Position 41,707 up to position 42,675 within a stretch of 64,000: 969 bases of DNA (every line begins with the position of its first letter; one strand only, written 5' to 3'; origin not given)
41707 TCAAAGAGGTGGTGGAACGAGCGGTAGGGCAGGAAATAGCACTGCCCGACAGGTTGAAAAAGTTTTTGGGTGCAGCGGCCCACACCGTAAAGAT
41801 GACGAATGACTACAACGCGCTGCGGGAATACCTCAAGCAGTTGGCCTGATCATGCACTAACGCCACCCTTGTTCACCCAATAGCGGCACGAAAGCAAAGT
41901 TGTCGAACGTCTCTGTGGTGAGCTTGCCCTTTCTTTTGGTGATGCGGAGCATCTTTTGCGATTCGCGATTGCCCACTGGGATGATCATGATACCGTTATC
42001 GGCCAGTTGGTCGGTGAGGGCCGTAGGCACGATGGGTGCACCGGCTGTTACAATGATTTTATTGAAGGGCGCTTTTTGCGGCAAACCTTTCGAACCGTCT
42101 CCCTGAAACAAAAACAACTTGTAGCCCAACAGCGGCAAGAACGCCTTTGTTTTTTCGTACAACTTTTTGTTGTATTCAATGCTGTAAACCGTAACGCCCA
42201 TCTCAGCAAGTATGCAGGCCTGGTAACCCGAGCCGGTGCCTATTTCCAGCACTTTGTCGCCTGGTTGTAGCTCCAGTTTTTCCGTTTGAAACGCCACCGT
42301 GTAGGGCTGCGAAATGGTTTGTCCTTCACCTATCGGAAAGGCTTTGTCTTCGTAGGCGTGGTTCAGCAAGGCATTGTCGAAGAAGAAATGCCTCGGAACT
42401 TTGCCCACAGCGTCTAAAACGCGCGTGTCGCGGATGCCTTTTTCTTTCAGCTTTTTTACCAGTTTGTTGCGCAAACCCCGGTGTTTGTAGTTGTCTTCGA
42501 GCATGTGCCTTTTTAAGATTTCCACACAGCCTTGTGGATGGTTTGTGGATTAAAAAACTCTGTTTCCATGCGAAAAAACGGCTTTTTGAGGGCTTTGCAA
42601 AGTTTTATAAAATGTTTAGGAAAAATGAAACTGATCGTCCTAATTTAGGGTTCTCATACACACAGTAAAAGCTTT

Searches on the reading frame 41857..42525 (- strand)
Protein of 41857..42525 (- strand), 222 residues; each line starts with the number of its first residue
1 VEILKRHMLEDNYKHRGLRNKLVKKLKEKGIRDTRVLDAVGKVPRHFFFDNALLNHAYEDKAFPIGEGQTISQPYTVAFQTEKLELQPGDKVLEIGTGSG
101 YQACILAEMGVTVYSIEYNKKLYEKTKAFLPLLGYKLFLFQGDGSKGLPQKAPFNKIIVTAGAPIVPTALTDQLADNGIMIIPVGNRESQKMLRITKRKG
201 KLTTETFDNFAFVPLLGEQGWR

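Call 3: search_protein_families(library=pfam, proteins=[window:41857-42525:-], max_evalue=0.01)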
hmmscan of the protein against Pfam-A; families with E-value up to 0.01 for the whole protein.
window:41857-42525:- (222 aa): 8 families
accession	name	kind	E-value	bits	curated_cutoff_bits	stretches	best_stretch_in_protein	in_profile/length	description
PF01135.25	PCMT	-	7.2e-57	193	20.3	1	20-218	4-208/210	Protein-L-isoaspartate(D-aspartate) O-methyltransferase (PCMT)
PF00398.26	RrnaAD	-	6.2e-07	29.2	24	1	82-144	24-85/263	Ribosomal RNA adenine dimethylase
PF02353.26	CMAS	-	6.8e-05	22.8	27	1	77-127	51-102/273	Mycolic acid cyclopropane synthetase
PF13847.12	Methyltransf_31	-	0.00055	20.1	27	1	88-208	3-113/145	Methyltransferase domain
PF13649.12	Methyltransf_25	-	0.00083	20.4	27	1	92-160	1-71/97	Methyltransferase domain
PF08241.18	Methyltransf_11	-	0.0027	18.8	21.2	1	93-145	1-52/95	Methyltransferase domain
PF13679.12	Methyltransf_32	-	0.0074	16.7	27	0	87-139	24-83/143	Methyltransferase domain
PF13489.12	Methyltransf_23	-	0.0088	16.2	27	0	86-123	20-57/164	Methyltransferase domain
